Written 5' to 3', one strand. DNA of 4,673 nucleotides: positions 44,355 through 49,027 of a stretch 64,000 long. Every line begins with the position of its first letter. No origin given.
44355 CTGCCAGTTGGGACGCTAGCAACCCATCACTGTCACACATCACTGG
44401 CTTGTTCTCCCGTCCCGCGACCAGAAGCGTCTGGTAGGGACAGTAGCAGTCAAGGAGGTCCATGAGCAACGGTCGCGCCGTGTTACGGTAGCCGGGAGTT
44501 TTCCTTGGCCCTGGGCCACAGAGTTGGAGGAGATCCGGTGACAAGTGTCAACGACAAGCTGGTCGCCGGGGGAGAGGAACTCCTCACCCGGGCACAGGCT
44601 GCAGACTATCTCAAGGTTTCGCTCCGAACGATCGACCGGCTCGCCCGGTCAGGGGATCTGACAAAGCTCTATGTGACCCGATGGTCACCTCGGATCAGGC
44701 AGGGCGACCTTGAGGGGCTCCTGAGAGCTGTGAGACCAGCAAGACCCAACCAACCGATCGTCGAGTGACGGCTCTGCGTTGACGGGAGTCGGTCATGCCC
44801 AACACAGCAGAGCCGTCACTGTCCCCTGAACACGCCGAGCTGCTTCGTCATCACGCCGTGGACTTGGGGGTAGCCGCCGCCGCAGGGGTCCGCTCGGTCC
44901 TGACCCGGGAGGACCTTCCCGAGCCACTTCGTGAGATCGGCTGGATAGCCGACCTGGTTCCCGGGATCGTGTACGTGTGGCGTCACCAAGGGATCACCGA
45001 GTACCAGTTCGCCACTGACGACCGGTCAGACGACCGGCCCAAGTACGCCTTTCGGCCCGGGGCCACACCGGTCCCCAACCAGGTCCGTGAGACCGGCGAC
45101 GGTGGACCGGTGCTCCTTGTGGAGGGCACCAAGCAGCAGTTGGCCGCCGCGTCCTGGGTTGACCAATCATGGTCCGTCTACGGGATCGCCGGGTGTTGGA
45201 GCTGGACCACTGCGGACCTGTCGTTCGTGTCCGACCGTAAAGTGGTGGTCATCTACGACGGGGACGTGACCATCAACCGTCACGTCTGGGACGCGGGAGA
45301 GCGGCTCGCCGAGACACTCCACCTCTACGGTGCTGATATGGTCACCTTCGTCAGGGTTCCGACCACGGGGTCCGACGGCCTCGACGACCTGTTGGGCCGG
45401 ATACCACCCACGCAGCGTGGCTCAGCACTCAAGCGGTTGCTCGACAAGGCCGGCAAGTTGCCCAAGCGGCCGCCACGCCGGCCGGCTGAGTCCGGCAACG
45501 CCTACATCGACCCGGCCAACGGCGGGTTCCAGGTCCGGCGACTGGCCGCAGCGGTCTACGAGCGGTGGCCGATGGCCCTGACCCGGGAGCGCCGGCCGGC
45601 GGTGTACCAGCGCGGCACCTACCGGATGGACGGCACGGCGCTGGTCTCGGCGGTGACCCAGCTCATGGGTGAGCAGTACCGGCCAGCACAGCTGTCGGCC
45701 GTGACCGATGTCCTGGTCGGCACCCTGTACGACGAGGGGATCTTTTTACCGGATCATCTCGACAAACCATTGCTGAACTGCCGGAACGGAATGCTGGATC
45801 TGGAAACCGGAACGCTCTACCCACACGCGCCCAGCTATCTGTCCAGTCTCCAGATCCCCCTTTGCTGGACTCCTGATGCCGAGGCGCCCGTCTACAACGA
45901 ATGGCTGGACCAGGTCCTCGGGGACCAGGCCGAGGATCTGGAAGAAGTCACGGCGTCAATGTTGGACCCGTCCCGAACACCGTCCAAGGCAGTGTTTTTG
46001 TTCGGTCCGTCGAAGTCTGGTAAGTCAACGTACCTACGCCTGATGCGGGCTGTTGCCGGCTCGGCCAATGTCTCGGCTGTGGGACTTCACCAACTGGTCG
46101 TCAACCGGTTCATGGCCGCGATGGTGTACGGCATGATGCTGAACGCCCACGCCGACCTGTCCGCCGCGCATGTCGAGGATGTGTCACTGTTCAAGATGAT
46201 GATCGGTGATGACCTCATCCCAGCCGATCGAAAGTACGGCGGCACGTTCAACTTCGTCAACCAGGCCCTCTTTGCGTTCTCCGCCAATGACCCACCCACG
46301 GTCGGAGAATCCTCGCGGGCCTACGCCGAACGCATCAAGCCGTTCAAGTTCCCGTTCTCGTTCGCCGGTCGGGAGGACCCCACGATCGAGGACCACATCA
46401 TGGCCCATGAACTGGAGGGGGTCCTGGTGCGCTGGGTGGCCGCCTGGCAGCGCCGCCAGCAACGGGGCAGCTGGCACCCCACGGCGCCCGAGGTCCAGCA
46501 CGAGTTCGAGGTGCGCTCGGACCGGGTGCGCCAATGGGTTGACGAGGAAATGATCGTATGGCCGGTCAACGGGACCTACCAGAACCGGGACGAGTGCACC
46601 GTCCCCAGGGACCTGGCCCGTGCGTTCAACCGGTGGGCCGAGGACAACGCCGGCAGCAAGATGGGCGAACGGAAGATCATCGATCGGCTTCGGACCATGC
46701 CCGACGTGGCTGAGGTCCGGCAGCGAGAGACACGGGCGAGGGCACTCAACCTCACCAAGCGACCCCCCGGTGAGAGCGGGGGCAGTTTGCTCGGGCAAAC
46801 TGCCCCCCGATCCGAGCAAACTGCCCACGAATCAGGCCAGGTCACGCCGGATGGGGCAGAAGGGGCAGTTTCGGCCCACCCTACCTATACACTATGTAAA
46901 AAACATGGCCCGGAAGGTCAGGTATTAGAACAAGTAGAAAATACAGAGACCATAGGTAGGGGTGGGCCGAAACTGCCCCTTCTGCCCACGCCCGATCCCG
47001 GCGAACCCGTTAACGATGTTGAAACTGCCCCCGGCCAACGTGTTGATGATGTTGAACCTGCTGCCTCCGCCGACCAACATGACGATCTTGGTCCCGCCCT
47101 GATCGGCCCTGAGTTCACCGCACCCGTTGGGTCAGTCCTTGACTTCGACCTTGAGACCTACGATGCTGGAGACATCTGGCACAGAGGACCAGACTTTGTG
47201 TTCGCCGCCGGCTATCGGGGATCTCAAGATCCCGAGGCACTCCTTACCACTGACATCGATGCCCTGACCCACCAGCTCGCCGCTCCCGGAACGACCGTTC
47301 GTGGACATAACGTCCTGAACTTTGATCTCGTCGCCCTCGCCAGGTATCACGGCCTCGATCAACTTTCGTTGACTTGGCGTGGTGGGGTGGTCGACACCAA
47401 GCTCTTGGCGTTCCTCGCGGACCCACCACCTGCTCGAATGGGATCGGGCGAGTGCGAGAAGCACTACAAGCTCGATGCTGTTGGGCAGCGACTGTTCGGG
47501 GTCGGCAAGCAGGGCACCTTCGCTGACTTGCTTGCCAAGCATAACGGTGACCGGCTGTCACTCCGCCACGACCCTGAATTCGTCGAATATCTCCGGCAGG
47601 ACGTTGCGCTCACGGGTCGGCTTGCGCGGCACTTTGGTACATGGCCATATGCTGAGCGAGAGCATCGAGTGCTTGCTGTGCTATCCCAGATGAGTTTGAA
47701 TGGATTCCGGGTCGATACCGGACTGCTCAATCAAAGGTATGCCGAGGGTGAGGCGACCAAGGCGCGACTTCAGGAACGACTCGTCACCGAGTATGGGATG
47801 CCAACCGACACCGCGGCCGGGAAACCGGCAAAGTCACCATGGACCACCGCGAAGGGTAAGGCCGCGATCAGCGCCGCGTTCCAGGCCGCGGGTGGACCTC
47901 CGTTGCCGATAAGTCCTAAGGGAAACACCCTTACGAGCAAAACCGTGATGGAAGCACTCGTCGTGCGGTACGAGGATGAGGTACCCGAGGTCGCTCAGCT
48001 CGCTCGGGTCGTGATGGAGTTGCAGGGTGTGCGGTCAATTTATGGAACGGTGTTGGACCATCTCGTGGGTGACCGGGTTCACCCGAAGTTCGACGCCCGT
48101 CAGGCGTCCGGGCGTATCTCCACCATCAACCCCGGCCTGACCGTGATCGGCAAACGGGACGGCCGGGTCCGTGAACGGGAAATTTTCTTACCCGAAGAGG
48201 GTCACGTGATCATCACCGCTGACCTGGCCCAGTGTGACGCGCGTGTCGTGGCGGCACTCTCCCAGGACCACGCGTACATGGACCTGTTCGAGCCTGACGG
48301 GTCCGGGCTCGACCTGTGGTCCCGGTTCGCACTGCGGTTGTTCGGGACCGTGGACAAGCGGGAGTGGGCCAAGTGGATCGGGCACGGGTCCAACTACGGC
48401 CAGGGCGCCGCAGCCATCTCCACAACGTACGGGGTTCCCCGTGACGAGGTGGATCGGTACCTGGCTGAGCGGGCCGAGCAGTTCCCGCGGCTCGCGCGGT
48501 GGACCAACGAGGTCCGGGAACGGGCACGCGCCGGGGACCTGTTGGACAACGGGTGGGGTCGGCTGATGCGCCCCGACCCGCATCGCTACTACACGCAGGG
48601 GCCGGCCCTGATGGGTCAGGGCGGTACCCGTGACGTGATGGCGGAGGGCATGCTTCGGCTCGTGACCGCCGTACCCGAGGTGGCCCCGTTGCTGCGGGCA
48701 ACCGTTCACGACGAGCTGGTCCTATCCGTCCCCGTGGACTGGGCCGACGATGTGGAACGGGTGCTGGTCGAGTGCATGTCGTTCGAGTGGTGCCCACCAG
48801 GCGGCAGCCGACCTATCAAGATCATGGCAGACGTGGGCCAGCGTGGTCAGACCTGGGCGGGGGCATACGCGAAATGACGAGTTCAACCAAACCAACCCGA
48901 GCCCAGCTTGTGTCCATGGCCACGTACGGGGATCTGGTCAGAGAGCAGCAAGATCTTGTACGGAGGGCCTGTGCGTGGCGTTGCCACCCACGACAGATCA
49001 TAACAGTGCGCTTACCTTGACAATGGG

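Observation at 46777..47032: Iteron and inverted-repeat cluster with an AT-rich core embedded in-frame inside the primase-helicase-polymerase gene (putative origin of replication)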

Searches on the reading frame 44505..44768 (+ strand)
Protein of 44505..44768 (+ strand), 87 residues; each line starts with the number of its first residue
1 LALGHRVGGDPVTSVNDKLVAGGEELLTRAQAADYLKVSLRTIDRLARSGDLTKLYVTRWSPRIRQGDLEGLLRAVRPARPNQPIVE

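Call 66: search_protein_families(library=pfam, proteins=[window:44505-44768:+], max_evalue=0.001)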
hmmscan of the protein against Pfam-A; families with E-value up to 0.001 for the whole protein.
window:44505-44768:+ (87 aa): 2 families
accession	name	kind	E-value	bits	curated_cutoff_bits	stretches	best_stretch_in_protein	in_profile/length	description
PF12728.13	HTH_17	-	2.7e-06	28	27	1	26-70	1-44/51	Helix-turn-helix domain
PF13338.12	AbiEi_4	-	0.00035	21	25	1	23-55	10-41/49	Transcriptional regulator, AbiEi antitoxin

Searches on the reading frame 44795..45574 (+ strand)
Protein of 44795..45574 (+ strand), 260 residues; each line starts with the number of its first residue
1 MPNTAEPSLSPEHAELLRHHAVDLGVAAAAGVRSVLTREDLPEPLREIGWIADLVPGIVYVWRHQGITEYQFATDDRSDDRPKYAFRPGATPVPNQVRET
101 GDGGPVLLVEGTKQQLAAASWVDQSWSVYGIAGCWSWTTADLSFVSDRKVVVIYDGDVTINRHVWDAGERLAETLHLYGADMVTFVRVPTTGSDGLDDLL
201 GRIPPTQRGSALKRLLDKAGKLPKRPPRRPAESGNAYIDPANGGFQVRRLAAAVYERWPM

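Call 74: search_protein_families(library=pfam, proteins=[window:44795-45574:+], max_evalue=1)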
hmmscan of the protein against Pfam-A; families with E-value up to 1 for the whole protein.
window:44795-45574:+ (260 aa): 1 family
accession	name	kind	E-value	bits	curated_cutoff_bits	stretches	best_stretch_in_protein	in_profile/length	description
PF12965.13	DUF3854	-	0.0017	18.7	23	1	105-200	12-123/130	Domain of unknown function (DUF3854)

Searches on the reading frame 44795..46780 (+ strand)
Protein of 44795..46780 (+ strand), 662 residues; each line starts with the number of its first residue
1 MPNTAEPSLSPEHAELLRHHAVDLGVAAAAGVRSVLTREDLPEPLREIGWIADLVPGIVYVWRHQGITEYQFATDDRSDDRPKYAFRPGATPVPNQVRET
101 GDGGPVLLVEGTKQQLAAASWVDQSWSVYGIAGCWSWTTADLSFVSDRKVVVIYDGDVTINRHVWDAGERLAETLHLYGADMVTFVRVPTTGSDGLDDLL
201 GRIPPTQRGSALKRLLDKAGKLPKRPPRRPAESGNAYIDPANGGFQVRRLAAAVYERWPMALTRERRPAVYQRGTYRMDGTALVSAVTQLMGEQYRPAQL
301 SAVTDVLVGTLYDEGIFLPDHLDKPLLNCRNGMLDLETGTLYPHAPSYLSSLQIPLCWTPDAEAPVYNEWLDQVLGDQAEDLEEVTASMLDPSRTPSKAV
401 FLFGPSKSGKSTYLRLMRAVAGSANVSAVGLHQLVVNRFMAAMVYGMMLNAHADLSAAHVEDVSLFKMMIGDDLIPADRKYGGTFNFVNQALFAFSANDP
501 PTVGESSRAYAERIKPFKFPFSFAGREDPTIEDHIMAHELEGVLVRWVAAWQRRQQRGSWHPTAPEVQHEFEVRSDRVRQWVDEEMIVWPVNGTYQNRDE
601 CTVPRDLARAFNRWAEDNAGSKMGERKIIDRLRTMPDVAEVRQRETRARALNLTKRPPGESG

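Call 61: search_dna_similar(query=window:44795-46780:+, collection=plasmids, mode=protein, max_rows=15)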
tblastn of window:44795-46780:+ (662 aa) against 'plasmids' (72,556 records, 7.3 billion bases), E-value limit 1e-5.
Records with a match: 51; places in all: 61; records where one place covers at least 80% of the query: 0.
Best place of each record, by identity: <60% 51.
By first word of the organism name: Streptomyces 6; Tolypothrix 3; Sulfolobus 3; Loigolactobacillus 3; Nostoc 3; Alicyclobacillus 2; Calothrix 2; Pediococcus 2; Halarchaeum 2; Streptococcus 2; and 22 more.
By predicted mobility (MOB-suite, as given by PLSDB): non-mobilizable 42; mobilizable 9.
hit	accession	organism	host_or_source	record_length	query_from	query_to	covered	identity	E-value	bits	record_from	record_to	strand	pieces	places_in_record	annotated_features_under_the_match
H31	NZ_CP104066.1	Alicyclobacillus dauci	cell culture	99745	271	642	56%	29.6%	2e-28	129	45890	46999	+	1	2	DNA primase family protein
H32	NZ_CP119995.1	Halomarina sp. PSR21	cell culture,saline soil from Tarim ...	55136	272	581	47%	30.2%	7e-29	131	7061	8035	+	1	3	phage/plasmid primase, P4 family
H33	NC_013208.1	Alicyclobacillus acidocaldarius subsp. acidocaldarius DSM ...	-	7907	299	641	52%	25.2%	3e-11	75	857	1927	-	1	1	phage/plasmid primase, P4 family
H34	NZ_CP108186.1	Streptomyces virginiae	-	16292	313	602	44%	29.5%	4e-19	100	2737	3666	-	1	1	phage/plasmid primase, P4 family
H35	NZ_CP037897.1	Thermaerobacter sp. FW80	whole genome,food sludge compost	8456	318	626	47%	25.9%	3e-9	68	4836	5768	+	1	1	phage/plasmid primase, P4 family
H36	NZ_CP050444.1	Tolypothrix sp. PCC 7910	cell culture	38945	326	661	51%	23.6%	2e-9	69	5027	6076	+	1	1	DUF3854 domain-containing protein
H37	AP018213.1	Calothrix brevissima NIES-22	-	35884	326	661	51%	23.6%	3e-9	68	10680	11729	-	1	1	phage/plasmid primase, P4 family protein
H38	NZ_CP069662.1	Escherichia coli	Homo sapiens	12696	203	520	48%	24.9%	2e-6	59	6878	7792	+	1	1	DUF5906 domain-containing protein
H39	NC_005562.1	Acidianus ambivalens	-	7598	343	659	48%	24.8%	3e-11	74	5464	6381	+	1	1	phage/plasmid primase, P4 family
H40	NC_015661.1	Parageobacillus thermoglucosidasius C56-YS93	-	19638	318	632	48%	23.9%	9e-16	89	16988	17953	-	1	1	phage/plasmid primase, P4 family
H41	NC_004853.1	Sulfolobus islandicus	-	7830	367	644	42%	26.2%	3e-12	78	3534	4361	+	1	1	phage/plasmid primase, P4 family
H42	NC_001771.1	Sulfolobus islandicus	-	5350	367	644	42%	25.5%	6e-11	74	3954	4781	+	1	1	phage/plasmid primase, P4 family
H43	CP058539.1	Deinococcus sp. D7000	seawater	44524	271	544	41%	25.9%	2e-10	72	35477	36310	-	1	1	primase C-terminal domain-containing protein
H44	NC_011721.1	Rippkaea orientalis PCC 8801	-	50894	326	618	44%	23.6%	1e-8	66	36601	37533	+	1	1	phage/plasmid primase, P4 family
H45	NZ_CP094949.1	Lacticaseibacillus paracasei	Homo sapiens,single cell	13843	269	518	38%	27.6%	2e-8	66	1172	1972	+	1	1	phage/plasmid primase, P4 family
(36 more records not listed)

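Call 75: search_protein_families(library=ncbifam, proteins=[window:44795-46780:+], max_evalue=0.01)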
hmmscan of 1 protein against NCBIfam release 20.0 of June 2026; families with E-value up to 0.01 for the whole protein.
window:44795-46780:+ (662 aa): 3 families
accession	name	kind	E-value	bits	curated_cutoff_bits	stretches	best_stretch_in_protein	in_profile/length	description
TIGR01613.1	primase_Cterm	subfamily_domain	1e-33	116.5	108.7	1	326-589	2-273/304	phage/plasmid primase, P4 family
NF011296.0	PRK14709.1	subfamily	1.8e-10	40.1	613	1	323-649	128-452/469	hypothetical protein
NF005477.0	PRK07078.1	subfamily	5.3e-09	34.8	1014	1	323-645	416-735/759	hypothetical protein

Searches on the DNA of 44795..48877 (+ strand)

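Call 6: search_dna_similar(query=window:44795-48877:+, collection=phages, mode=near, max_rows=30)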
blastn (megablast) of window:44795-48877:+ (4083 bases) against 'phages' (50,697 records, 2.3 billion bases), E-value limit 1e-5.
No match.

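Call 59: search_rna_families(source=window, start=46300, end=47500, threshold=evalue, max_evalue=1)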
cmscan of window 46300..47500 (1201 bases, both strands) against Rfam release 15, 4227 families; matches with E-value up to 1: 3.
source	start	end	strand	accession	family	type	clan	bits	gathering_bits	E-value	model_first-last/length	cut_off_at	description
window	46823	47014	-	RF03974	MIR838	Gene; miRNA;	-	31.5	190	0.00085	1-170/170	no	MIR838 microRNA precursor family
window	46773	46857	-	RF02239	asX6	Gene; sRNA;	-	26.3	50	0.041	1-93/93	no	Xanthomonas sRNA asX6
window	46778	46827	-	RF03681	mir-1295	Gene; miRNA;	-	23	100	0.14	1-78/78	no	mir-1295 microRNA precursor family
